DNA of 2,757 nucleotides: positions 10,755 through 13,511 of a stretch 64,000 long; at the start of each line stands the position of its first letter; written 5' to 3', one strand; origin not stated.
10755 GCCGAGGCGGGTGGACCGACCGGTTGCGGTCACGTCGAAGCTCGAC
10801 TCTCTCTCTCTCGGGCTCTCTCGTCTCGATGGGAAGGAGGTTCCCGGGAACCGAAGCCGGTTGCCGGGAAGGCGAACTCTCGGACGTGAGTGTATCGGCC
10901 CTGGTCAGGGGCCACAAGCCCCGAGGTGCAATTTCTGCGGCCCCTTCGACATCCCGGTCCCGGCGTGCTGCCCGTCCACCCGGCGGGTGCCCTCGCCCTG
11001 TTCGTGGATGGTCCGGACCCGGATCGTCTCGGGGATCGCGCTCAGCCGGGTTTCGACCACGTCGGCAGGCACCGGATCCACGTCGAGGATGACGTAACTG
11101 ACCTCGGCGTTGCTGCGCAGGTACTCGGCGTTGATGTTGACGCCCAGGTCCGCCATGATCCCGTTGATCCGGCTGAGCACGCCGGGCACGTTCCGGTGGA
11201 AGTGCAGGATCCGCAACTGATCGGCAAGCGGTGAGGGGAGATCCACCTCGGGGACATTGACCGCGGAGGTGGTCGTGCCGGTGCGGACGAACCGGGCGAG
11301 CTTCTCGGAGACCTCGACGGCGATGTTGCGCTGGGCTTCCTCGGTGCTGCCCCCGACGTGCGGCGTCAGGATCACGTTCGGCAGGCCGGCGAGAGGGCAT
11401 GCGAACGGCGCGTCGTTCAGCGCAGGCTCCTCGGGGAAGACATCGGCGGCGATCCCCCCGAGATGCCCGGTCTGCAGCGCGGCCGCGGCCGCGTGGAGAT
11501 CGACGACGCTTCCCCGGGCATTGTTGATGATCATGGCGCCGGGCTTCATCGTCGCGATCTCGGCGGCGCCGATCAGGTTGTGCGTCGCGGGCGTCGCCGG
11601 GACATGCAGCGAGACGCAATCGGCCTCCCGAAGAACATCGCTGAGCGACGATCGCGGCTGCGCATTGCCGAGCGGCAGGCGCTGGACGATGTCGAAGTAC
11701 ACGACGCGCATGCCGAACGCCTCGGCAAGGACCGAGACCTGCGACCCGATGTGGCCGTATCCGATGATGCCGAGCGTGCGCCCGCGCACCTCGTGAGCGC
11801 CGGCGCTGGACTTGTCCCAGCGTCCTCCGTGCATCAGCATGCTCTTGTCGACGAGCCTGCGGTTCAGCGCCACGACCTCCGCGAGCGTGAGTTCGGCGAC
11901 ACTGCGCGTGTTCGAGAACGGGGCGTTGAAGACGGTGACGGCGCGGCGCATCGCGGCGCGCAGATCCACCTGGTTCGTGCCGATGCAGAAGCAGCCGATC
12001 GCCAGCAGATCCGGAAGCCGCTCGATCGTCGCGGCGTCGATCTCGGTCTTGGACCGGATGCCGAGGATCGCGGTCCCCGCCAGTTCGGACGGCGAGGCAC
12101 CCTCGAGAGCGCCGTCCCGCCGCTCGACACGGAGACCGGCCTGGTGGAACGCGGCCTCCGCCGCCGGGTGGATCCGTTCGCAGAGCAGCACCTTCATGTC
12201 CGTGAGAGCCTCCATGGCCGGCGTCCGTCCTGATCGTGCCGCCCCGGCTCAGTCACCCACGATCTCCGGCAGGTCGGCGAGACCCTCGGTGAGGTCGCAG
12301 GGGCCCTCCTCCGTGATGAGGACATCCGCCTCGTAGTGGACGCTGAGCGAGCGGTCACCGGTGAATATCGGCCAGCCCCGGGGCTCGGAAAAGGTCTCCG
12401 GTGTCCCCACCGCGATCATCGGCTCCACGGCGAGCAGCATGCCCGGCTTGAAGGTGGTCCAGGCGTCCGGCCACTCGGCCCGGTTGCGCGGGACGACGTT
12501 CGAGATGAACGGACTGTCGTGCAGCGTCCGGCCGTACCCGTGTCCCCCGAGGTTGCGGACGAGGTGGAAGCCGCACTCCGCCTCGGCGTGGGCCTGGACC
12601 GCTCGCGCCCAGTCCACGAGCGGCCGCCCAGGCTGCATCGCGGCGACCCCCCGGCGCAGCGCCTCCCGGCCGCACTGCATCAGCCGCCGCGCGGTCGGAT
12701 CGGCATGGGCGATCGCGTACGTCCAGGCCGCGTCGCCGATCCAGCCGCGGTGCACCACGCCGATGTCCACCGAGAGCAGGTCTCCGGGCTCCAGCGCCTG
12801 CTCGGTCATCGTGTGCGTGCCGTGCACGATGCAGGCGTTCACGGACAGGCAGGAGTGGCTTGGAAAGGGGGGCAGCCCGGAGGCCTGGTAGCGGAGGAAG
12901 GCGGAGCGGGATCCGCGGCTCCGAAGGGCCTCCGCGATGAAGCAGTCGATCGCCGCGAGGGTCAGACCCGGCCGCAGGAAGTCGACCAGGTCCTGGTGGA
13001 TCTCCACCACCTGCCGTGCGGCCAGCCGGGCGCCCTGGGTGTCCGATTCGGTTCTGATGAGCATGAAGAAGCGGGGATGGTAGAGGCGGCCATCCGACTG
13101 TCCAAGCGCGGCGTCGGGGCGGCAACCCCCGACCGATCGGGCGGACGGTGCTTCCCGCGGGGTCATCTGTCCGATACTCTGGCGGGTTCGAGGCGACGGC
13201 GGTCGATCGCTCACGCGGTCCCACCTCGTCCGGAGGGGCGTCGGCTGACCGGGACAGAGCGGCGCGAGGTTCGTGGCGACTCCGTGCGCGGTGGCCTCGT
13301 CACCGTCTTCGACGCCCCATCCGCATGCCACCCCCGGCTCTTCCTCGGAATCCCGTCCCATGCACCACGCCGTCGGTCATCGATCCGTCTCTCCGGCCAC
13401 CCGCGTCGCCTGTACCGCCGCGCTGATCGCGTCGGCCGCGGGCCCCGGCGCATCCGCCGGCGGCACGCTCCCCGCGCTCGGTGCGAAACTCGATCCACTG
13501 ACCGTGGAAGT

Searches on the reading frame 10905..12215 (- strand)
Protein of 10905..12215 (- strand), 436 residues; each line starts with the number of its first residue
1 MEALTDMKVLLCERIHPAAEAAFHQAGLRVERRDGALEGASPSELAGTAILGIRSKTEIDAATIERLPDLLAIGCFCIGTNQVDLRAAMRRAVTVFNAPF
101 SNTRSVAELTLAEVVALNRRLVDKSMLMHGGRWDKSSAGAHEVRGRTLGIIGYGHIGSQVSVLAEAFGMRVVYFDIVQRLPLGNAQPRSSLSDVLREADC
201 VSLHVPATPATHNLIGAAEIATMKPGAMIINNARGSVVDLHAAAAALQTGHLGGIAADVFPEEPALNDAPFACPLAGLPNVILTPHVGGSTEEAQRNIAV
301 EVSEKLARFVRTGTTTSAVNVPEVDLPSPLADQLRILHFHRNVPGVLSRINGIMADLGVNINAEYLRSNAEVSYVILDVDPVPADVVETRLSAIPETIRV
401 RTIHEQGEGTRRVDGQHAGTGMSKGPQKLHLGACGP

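Call 28: search_protein_families(library=pfam, proteins=[window:10905-12215:-], max_evalue=0.001)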
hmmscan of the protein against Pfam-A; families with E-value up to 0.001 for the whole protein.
window:10905-12215:- (436 aa): 5 families
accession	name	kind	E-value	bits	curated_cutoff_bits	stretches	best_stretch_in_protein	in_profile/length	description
PF02826.25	2-Hacid_dh_C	-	2.7e-50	170.6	25.1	1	112-288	2-178/178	D-isomer specific 2-hydroxyacid dehydrogenase, NAD binding domain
PF00389.36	2-Hacid_dh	-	3.7e-30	104.8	24.6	1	9-320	1-134/134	D-isomer specific 2-hydroxyacid dehydrogenase, catalytic domain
PF22629.2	ACT_AHAS_ss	-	2.9e-10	40.6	27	1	336-399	1-67/67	AHAS small subunit-like ACT domain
PF03446.21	NAD_binding_2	-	7.9e-05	23.1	21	1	148-249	2-109/161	NAD binding domain of 6-phosphogluconate dehydrogenase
PF01842.31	ACT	-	8e-05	22.8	27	1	340-394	7-64/66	ACT domain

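Call 67: find_homologous_proteins(query=window:10905-12215:-, max_evalue=1e-60)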
Query window:10905-12215:- (436 aa): 8000 proteins with E <= 1e-60 among 8000 candidates; the best 120 are listed.
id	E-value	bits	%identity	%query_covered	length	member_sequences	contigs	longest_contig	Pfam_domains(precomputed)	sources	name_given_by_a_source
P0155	5.1e-280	946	100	100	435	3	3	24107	PF22629.3,PF00389.37,PF02826.26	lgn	-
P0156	2.6e-168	578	67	92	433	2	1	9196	PF22629.3,PF00389.37,PF02826.26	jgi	jgi:D-3-phosphoglycerate dehydrogenase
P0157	5.9e-165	567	65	91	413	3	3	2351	PF22629.3,PF00389.37,PF02826.26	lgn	-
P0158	1.1e-164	566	66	90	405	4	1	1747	PF22629.3,PF00389.37,PF02826.26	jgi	jgi:D-3-phosphoglycerate dehydrogenase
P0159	1.6e-164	566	66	91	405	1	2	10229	PF22629.3,PF00389.37,PF02826.26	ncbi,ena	-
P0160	1.7e-164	566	66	90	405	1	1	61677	PF22629.3,PF00389.37,PF02826.26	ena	-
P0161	1.1e-162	560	66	91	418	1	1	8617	PF22629.3,PF00389.37,PF02826.26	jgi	-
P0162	2.2e-162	559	64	91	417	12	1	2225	PF22629.3,PF00389.37,PF02826.26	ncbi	-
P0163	3.2e-162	558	65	91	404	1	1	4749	PF22629.3,PF00389.37,PF02826.26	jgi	jgi:D-3-phosphoglycerate dehydrogenase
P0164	1.6e-161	556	64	91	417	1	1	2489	PF22629.3,PF00389.37,PF02826.26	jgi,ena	-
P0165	1.8e-161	556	64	91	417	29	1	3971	PF22629.3,PF00389.37,PF02826.26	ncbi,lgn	-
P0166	2.3e-161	555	67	91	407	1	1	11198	PF22629.3,PF00389.37,PF02826.26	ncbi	-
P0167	5.6e-161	554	66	91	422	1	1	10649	PF22629.3,PF00389.37,PF02826.26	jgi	jgi:D-3-phosphoglycerate dehydrogenase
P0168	2.4e-160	552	64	91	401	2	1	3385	PF22629.3,PF00389.37,PF02826.26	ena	-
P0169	3.8e-160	551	65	91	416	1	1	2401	PF22629.3,PF00389.37,PF02826.26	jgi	jgi:D-3-phosphoglycerate dehydrogenase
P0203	4.9e-154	531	68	81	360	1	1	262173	PF22629.3,PF00389.37,PF02826.26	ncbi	ncbi:MAG: phosphoglycerate dehydrogenase [Phycisphaerales bacterium]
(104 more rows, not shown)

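Call 68: find_encoding_contigs(protein=P0203, flank=10000, max_places=2)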
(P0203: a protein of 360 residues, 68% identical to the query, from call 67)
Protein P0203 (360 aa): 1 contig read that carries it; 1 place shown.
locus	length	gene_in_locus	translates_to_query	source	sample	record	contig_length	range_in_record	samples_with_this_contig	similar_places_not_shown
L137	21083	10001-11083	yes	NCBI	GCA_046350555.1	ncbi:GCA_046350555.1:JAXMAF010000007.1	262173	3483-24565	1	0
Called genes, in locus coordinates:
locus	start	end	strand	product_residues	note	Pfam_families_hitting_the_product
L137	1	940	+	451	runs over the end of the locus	PF00270:DEAD, PF00271:Helicase_C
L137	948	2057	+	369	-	PF04227:Indigoidine_A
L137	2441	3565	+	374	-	PF00006:ATP-synt_ab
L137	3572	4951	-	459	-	PF05990:DUF900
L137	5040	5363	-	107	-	PF02617:ClpS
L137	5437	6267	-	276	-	PF08240:ADH_N (weak), PF00107:ADH_zinc_N, PF13602:ADH_zinc_N_2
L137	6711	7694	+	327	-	PF07610:DUF1573, PF14874:PapD-like (weak), PF22544:HYDIN_VesB_CFA65-like_Ig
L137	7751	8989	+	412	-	PF01979:Amidohydro_1, PF07969:Amidohydro_3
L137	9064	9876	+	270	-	PF00557:Peptidase_M24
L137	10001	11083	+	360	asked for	PF00389:2-Hacid_dh, PF02826:2-Hacid_dh_C, PF22629:ACT_AHAS_ss (weak)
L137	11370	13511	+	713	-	PF02897:Peptidase_S9_N, PF00326:Peptidase_S9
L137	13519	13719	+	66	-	-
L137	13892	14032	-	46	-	-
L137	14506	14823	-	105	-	-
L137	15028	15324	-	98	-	-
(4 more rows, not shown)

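Call 69: find_encoding_contigs(protein=P0160, flank=10000, max_places=2)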
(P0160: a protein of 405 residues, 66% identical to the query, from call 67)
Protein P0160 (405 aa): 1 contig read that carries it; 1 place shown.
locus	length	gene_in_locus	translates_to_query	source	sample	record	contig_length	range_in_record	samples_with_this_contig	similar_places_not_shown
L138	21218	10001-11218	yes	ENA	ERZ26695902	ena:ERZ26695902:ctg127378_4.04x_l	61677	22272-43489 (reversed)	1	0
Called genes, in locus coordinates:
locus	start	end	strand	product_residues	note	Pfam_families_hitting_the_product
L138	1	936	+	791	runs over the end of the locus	PF00109:ketoacyl-synt, PF00108:Thiolase_N (faint), PF02801:Ketoacyl-synt_C, PF00109:ketoacyl-synt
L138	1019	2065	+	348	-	PF21168:FkbO_Hyg5-like_N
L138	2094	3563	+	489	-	PF00501:AMP-binding, PF13193:AMP-binding_C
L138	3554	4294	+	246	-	-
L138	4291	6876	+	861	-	PF03176:MMPL, PF00873:ACR_tran, PF02460:Patched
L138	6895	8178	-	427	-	PF00535:Glycos_transf_2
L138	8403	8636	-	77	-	-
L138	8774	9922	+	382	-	PF07786:HGSNAT_cat, PF04235:DUF418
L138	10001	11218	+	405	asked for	PF00389:2-Hacid_dh, PF02826:2-Hacid_dh_C, PF22629:ACT_AHAS_ss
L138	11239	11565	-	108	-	-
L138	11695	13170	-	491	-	PF03629:SASA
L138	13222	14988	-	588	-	PF00474:SSF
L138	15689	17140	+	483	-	-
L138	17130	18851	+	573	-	PF13519:VWA_2 (faint), PF27098:Rv0959_3rd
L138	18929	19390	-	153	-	PF00293:NUDIX, PF14815:NUDIX_4 (weak)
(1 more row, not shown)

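Call 74: find_encoding_contigs(protein=P0155, flank=10000, max_places=4)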
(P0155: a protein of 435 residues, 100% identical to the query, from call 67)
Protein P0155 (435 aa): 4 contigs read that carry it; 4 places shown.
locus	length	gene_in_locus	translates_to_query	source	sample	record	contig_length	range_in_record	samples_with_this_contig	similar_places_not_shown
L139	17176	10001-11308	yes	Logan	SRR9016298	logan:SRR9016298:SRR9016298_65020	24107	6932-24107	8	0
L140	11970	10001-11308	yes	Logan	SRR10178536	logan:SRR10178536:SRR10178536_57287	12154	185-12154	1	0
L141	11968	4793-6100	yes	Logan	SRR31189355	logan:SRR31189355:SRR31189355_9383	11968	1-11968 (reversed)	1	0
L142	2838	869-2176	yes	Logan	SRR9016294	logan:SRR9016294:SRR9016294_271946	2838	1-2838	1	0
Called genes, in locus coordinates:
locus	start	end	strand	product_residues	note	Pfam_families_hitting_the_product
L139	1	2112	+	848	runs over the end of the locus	-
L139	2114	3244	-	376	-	PF01817:CM_2, PF00800:PDT, PF01842:ACT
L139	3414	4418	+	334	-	PF13886:TM7S3_TM198 (faint)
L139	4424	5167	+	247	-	-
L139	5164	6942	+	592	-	PF14716:HHH_8, PF00633:HHH (faint), PF14520:HHH_5 (weak), PF14792:DNA_pol_B_palm (faint), PF14791:DNA_pol_B_thumb, PF02811:PHP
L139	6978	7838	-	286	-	-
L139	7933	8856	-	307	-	-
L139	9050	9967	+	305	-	PF00557:Peptidase_M24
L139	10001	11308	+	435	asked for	PF00389:2-Hacid_dh, PF02826:2-Hacid_dh_C, PF22629:ACT_AHAS_ss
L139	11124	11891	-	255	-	-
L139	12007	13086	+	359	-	PF00174:Oxidored_molyb, PF00805:Pentapeptide, PF13576:Pentapeptide_3 (weak), PF13599:Pentapeptide_4, PF00805:Pentapeptide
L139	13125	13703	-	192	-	-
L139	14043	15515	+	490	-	PF02321:OEP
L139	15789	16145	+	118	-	-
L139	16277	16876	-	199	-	PF07638:Sigma70_ECF, PF08281:Sigma70_r4_2, PF04545:Sigma70_r4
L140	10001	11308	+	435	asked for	PF00389:2-Hacid_dh, PF02826:2-Hacid_dh_C, PF22629:ACT_AHAS_ss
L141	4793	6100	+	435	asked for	PF00389:2-Hacid_dh, PF02826:2-Hacid_dh_C, PF22629:ACT_AHAS_ss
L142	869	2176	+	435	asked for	PF00389:2-Hacid_dh, PF02826:2-Hacid_dh_C, PF22629:ACT_AHAS_ss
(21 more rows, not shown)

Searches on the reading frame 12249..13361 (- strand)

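Call 62: search_protein_families(library=pfam, proteins=[window:12249-13361:-], max_evalue=0.0001)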
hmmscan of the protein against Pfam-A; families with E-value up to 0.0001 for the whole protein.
window:12249-13361:- (370 aa): 1 family
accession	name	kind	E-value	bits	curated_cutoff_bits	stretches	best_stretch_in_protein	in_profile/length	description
PF00557.29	Peptidase_M24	-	2.8e-40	138.8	23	1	112-351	4-208/208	Metallopeptidase family M24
